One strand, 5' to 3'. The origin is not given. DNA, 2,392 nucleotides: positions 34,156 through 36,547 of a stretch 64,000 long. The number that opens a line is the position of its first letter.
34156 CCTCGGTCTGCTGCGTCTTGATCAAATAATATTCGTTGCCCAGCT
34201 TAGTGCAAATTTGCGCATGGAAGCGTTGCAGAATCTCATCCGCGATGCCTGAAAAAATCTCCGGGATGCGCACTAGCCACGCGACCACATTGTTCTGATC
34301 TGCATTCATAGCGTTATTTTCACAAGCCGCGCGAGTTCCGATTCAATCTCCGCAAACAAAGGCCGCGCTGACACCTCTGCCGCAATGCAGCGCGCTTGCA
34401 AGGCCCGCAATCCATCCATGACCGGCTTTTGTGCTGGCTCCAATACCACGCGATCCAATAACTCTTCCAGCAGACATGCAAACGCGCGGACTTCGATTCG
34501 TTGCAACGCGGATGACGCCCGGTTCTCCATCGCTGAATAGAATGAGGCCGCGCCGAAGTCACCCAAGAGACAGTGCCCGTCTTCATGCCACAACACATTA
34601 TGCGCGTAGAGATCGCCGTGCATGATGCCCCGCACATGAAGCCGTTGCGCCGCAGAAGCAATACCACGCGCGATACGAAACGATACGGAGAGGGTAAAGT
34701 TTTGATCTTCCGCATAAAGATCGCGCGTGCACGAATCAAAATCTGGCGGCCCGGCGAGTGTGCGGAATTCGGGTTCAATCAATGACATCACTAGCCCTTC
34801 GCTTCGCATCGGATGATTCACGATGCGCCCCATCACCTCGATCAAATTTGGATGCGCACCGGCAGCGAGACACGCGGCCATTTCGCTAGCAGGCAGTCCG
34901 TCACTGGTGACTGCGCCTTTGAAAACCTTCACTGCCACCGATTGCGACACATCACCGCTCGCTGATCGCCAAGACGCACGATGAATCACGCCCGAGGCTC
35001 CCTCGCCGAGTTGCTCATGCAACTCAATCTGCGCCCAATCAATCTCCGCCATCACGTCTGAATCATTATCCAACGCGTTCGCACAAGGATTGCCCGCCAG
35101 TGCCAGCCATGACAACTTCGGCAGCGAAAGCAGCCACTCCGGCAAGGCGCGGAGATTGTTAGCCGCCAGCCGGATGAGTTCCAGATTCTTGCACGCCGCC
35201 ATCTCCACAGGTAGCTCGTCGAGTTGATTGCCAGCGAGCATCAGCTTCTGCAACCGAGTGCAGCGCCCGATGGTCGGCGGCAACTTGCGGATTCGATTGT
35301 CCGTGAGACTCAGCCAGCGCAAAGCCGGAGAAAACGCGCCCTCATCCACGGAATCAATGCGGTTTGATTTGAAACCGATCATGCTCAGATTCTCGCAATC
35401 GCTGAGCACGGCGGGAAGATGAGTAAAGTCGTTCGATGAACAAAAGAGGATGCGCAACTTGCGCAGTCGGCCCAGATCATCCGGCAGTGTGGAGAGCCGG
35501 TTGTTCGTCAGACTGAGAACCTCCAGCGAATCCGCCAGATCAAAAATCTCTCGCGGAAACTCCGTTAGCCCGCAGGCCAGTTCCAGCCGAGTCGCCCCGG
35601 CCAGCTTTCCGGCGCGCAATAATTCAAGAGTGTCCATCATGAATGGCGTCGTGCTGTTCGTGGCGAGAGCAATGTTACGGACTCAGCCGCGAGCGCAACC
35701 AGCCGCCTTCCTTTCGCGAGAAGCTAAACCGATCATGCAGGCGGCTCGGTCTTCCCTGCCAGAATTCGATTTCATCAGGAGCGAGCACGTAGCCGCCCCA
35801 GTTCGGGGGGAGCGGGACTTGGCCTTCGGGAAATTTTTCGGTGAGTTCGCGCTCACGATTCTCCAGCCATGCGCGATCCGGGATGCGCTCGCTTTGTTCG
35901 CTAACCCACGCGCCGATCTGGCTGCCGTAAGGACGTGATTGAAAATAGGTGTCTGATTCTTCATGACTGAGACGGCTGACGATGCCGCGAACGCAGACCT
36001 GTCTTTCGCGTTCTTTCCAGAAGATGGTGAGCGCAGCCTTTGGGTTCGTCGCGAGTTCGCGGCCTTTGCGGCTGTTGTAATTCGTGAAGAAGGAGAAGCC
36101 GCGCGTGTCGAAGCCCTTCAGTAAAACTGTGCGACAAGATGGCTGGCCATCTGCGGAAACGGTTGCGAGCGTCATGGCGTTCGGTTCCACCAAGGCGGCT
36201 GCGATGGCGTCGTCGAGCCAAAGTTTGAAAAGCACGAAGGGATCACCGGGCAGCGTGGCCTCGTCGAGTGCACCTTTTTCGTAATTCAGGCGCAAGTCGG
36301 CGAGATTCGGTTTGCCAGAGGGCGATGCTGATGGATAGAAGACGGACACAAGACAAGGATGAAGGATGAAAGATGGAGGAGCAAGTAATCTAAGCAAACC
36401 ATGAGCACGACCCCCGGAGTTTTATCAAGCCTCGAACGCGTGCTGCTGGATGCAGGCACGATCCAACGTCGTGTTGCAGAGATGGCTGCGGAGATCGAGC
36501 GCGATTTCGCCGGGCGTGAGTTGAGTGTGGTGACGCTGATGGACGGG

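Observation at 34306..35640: Cytoplasmic LRR plus eukaryotic-like Ser/Thr kinase translationally coupled to the rRNA methyltransferase rlmM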

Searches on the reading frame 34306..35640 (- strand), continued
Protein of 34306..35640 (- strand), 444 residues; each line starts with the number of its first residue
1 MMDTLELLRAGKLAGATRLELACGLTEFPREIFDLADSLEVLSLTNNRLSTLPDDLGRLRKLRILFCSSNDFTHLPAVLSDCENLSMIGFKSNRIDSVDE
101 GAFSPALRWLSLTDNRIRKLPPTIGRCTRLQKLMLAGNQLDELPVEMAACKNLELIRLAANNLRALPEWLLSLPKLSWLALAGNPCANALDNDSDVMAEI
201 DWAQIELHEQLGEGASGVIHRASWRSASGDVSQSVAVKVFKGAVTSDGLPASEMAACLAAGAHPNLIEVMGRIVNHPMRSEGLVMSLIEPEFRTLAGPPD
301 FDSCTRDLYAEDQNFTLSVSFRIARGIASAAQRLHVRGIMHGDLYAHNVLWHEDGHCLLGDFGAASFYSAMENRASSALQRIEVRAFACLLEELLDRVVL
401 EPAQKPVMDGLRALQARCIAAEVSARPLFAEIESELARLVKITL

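Call 67: find_encoding_contigs(protein=P0008, flank=4000, max_places=1)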
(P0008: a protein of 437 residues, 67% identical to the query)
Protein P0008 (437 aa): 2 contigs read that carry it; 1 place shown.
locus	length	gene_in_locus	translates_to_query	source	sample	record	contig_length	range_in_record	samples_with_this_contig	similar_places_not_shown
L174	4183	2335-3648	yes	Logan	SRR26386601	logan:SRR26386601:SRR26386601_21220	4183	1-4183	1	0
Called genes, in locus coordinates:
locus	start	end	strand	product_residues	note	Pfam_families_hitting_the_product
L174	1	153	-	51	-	?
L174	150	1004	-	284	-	PF08501:Shikimate_dh_N, PF01488:Shikimate_DH (weak), PF18317:SDH_C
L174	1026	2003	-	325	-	PF00532:Peripla_BP_1, PF13407:Peripla_BP_4, PF13377:Peripla_BP_3 (faint)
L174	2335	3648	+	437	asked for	PF23598:LRR_14 (weak), PF00560:LRR_1 (faint), PF12799:LRR_4 (faint), PF13855:LRR_8 (weak), PF23598:LRR_14 (weak), PF13855:LRR_8 (weak), PF00069:Pkinase, PF07714:PK_Tyr_Ser-Thr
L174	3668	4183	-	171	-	?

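Call 68: find_encoding_contigs(protein=P0020, flank=4000, max_places=1)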
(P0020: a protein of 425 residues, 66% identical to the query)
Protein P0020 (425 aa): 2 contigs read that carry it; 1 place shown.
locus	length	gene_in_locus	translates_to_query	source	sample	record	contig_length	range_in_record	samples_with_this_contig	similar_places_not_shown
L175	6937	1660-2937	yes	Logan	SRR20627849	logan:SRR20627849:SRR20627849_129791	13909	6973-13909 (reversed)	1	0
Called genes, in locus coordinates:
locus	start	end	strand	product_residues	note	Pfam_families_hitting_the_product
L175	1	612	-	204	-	?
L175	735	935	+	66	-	PF02604:PhdYeFM_antitox (weak)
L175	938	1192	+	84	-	PF05016:ParE_toxin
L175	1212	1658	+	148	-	PF09500:YiiD_C, PF14539:DUF4442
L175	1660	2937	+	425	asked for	PF23598:LRR_14 (weak), PF00560:LRR_1 (faint), PF13855:LRR_8, PF23598:LRR_14 (weak), PF13855:LRR_8, PF00069:Pkinase, PF07714:PK_Tyr_Ser-Thr, PF06293:Kdo (weak), +3 more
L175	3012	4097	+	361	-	PF01728:FtsJ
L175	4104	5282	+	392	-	PF01408:GFO_IDH_MocA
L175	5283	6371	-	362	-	PF00724:Oxidored_FMN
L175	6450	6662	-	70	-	-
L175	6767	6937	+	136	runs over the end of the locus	-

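Call 69: find_encoding_contigs(protein=P0024, flank=4000, max_places=1)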
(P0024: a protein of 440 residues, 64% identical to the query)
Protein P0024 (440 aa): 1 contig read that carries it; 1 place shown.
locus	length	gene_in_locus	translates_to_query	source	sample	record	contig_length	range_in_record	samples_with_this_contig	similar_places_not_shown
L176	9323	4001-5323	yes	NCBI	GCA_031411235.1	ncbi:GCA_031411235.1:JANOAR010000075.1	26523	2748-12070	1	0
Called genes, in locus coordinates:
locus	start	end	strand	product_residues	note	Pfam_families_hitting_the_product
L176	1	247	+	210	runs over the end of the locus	-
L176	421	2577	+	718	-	PF00122:E1-E2_ATPase, PF00702:Hydrolase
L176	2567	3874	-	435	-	PF01011:PQQ (faint), PF13570:Beta-prop_ACSF4, PF25293:Beta-prop_EMC1_N (faint), PF13360:PQQ_2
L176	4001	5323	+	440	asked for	PF23598:LRR_14 (weak), PF13855:LRR_8 (weak), PF13855:LRR_8 (weak), PF14580:LRR_9 (weak), PF13855:LRR_8, PF23598:LRR_14 (weak), PF00069:Pkinase, PF07714:PK_Tyr_Ser-Thr, +5 more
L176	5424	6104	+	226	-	PF06439:3keto-disac_hyd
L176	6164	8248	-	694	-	PF07635:PSCyt1, PF13442:Cytochrome_CBB3 (faint), PF07583:PSCyt2, PF07587:PSD1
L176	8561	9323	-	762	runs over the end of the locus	PF13489:Methyltransf_23 (weak), PF08242:Methyltransf_12 (weak), PF13649:Methyltransf_25 (faint)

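Call 70: find_encoding_contigs(protein=P0014, flank=4000, max_places=1)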
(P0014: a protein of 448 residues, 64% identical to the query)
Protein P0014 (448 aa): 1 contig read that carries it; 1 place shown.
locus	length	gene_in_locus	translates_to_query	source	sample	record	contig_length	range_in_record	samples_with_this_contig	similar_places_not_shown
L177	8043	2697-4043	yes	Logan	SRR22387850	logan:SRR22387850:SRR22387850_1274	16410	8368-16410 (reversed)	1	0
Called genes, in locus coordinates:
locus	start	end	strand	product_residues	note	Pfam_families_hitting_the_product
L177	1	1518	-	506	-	?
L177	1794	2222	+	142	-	PF02502:LacAB_rpiB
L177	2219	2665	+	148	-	PF09500:YiiD_C, PF14539:DUF4442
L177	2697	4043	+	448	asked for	PF23598:LRR_14 (weak), PF13855:LRR_8 (weak), PF12799:LRR_4 (weak), PF13855:LRR_8, PF23598:LRR_14, PF13855:LRR_8, PF00069:Pkinase, PF07714:PK_Tyr_Ser-Thr, +1 more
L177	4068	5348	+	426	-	PF21751:DACNV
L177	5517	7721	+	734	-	PF13439:Glyco_transf_4, PF00685:Sulfotransfer_1, PF13469:Sulfotransfer_3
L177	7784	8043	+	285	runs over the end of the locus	-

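Call 71: search_protein_families(library=pfam, proteins=[L173:3553-3999:+, L168:6362-7642:+, L173:5329-6411:+], max_evalue=0.001)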
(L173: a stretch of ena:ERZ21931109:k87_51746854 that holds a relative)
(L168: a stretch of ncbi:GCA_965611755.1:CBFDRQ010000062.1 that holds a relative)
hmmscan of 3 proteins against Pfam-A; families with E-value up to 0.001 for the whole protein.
L173:3553-3999:+ (148 aa): 3 families
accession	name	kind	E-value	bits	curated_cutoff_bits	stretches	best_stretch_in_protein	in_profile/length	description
PF09500.16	YiiD_C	-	2e-41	141.7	27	1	11-147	5-143/144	Putative thioesterase (yiiD_Cterm)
PF14539.12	DUF4442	-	1.2e-05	25.9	25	1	14-105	9-100/132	Domain of unknown function (DUF4442)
PF03061.28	4HBT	-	0.00032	21.4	20.6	1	50-94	2-45/79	Thioesterase superfamily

L168:6362-7642:+ (426 aa): 1 family
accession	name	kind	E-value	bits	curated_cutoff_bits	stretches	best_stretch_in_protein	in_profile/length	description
PF21751.2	DACNV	-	4.2e-26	91.4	27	1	28-124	4-97/98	Probable sensor domain DACNV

L173:5329-6411:+ (360 aa): 1 family
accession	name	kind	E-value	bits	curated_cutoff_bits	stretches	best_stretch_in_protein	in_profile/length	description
PF01728.25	FtsJ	-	2.1e-07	31.5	24.1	1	193-296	3-114/181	FtsJ-like methyltransferase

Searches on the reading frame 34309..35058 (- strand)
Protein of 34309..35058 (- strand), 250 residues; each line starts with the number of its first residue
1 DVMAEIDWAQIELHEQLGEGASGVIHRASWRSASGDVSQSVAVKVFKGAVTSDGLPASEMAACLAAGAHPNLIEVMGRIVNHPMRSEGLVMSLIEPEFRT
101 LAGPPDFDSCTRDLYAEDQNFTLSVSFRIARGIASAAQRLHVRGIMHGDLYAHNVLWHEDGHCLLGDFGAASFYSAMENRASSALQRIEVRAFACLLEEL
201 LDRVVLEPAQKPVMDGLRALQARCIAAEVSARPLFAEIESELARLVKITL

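Call 16: search_solved_structures(query=window:34309-35046:-, max_evalue=0.001, show_alignments=3)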
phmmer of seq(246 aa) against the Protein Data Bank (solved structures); distinct sequences matched with E-value up to 0.001: 558 (the best 60 are shown).
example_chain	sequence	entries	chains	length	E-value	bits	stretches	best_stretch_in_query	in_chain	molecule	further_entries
9p9u_A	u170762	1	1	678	1.2e-10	44.8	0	12-200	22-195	Epidermal growth factor receptor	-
6fni_A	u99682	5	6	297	2.5e-09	40.5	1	1-172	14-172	Ephrin type-B receptor 4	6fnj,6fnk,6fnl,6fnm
2yn8_A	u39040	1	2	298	2.5e-09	40.4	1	1-172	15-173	EPHRIN TYPE-B RECEPTOR 4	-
6xfp_A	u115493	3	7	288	3.3e-09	40.1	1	6-171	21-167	Serine/threonine-protein kinase B-raf | Non-specific serine/threonine protein kinase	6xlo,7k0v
2vwu_A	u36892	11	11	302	3.3e-09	40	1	1-172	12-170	EPHRIN TYPE-B RECEPTOR 4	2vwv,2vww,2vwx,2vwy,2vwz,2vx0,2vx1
4aw5_A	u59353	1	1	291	3.4e-09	40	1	1-171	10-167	EPHRIN TYPE-B RECEPTOR 4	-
3zew_A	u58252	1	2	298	3.7e-09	39.9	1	1-171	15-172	EPHRIN TYPE-B RECEPTOR 4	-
3c4c_A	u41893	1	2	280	6.1e-09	39.2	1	6-171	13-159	B-Raf proto-oncogene serine/threonine-protein kinase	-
5csw_A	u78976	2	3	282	6.3e-09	39.1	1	6-171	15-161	Serine/threonine-protein kinase B-raf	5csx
8f7o_A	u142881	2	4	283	6.4e-09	39.1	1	6-171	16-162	Serine/threonine-protein kinase B-raf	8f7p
4jvg_B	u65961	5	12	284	6.5e-09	39.1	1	6-171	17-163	Serine/threonine-protein kinase B-raf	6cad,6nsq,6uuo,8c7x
6u2h_C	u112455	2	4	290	6.6e-09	39.1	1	6-171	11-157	Serine/threonine-protein kinase B-raf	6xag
4rzv_A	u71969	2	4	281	6.9e-09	39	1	96-171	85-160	Serine/threonine-protein kinase B-raf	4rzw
4xv9_A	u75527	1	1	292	7.3e-09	38.9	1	6-171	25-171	Serine/threonine-protein kinase B-raf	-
5ita_A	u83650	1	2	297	7.8e-09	38.8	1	6-171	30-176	Serine/threonine-protein kinase B-raf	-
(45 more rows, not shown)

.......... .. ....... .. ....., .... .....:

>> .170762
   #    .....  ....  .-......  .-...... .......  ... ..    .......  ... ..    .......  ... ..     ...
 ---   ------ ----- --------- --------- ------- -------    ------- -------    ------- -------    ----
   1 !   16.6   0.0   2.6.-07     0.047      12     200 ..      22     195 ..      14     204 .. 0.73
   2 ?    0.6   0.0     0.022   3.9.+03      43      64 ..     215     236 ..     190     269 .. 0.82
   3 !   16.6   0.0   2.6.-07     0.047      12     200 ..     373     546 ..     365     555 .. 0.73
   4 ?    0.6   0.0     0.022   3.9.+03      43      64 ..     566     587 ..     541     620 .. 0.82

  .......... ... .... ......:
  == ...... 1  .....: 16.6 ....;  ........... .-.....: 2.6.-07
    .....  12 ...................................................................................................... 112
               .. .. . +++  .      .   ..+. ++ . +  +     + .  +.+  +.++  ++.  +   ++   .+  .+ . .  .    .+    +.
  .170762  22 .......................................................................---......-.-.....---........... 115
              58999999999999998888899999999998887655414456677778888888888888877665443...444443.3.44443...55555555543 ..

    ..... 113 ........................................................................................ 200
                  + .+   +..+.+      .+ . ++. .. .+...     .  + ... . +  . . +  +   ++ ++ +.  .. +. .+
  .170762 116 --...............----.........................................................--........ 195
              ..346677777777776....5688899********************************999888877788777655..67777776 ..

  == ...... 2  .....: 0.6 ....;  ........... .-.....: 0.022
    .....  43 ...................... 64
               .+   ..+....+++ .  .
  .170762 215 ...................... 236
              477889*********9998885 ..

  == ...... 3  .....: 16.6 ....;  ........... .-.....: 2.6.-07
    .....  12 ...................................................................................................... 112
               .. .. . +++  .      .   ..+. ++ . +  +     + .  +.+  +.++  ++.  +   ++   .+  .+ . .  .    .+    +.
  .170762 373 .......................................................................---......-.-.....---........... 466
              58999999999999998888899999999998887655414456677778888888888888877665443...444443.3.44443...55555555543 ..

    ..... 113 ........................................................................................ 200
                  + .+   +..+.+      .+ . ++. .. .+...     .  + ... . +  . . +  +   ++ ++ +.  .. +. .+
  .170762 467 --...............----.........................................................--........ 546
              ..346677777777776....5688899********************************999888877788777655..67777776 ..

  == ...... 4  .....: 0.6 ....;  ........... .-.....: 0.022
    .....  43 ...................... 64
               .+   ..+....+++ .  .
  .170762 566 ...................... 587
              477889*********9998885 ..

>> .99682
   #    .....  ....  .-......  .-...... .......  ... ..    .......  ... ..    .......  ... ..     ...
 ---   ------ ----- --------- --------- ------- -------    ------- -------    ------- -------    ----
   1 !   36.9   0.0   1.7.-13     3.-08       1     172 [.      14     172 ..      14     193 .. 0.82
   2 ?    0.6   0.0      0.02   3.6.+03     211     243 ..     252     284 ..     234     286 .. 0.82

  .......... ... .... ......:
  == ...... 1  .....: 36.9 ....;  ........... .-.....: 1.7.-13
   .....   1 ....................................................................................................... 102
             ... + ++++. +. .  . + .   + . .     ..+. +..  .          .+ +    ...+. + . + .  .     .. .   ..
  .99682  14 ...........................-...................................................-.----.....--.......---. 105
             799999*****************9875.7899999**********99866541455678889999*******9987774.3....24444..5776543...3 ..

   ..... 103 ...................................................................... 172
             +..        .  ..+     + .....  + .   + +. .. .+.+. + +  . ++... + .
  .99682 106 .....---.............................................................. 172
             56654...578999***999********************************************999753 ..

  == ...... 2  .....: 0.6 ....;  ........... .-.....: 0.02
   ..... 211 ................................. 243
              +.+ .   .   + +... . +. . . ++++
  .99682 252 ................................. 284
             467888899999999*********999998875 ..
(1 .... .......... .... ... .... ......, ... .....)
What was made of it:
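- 34309..35031 (-): Short TK/TKL-like kinase domain, residues 204-444. Best PDB sequence matches are EGFR, EphB4, B-Raf and TNNI3K (call 16).
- On Canonical Hanks-type (ePK/PknB) Ser/Thr kinase: The segment is about 40 residues shorter than in EphB4 (call 16).
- Closest known: Eukaryotic TK/TKL kinases. Different: About 40 residues shorter between DFG and subdomain XI (call 16).
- Query residues 172-211 correspond to EphB4 residues 172-252, a shortfall of about 40 residues (call 16).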

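Call 53: search_protein_representatives(protein=window:34309-35058:-)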
Query: 250 residues. Proteins with E-value up to 0.001 (for the whole library): 3982; up to 1e-10: 868; up to 1e-30: 263. The best 150 are listed.
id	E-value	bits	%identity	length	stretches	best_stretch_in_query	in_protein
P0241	3.7e-77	275.5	55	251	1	4-243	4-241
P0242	1.1e-73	264.1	58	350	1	5-243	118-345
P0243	2.6e-72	259.6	53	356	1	6-245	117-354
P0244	5.4e-69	248.8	53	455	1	4-247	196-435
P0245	3.8e-68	246.0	54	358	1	5-241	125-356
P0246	4.5e-66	239.3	50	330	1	6-240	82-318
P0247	1.2e-65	237.8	51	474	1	9-244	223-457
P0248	1.5e-65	237.5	49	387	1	3-245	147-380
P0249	2.5e-64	233.5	50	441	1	5-243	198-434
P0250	3.0e-64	233.3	51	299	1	3-243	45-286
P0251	4.4e-64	232.8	52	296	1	5-242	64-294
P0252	3.1e-63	230.0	53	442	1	4-240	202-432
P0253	8.1e-63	228.6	48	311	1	3-243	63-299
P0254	1.0e-62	228.3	53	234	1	15-239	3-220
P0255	1.8e-62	227.5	50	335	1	3-242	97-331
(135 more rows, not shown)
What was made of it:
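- Nearly all are 420-480 aa with the kinase at about residues 200-440 (call 53).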

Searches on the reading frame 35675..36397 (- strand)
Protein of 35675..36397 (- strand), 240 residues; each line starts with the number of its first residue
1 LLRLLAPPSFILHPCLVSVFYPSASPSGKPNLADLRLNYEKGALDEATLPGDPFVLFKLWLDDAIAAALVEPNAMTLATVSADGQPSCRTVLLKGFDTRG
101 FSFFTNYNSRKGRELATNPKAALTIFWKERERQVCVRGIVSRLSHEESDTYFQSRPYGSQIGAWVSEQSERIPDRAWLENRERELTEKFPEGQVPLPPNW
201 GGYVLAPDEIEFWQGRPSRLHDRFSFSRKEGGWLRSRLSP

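Call 3: search_protein_families(library=pfam, proteins=[window:35675-36397:-], max_evalue=0.01)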
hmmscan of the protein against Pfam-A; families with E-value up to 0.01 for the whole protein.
window:35675-36397:- (240 aa): 3 families
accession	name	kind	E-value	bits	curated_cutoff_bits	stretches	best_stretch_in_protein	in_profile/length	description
PF01243.27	PNPOx_N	-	5e-29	101.5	28.1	1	61-179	1-110/120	Pyridoxamine 5'-phosphate oxidase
PF10590.14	PNP_phzG_C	-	5e-20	71.6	27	1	200-240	1-42/42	Pyridoxine 5'-phosphate oxidase C-terminal dimerisation region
PF12766.13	Pyridox_oxase_2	-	9.4e-08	33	26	1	66-140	13-96/100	Pyridoxamine 5'-phosphate oxidase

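Call 4: search_protein_families(library=ncbifam, proteins=[window:35675-36397:-], max_evalue=0.01)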
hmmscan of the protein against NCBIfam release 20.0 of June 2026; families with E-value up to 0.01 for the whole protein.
window:35675-36397:- (240 aa): 6 families
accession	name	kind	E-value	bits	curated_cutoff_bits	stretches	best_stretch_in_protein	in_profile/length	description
NF004231.0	PRK05679.1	subfamily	5.5e-88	293.9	129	1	31-240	4-213/213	pyridoxal 5'-phosphate synthase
TIGR00558.3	pdxH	equivalog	7.9e-82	273.5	180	1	52-240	1-190/190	pyridoxamine 5'-phosphate oxidase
NF038138.1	phena_PhzG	equivalog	4.2e-52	176.9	270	1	49-240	16-206/206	phenazine biosynthesis FMN-dependent oxidase PhzG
TIGR03618.1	Rv1155_F420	subfamily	2e-08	34.5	79.05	1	70-147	6-84/127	TIGR03618 family F420-dependent PPOX class oxidoreductase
TIGR04026.2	PPOX_FMN_cyano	equivalog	3.9e-08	33.4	220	1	75-237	24-188/191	Npun_F5749 family FMN-dependent PPOX-type flavoprotein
TIGR03667.1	Rv3369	hypoth_equivalog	3.2e-05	23.9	125.3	1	63-143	5-84/130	TIGR03667 family PPOX class F420-dependent oxidoreductase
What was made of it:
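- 35675..36397 (-): pdxH, upstream gene on the same strand. NCBIfam pdxH scores 273 bits against a cutoff of 180 (call 4).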
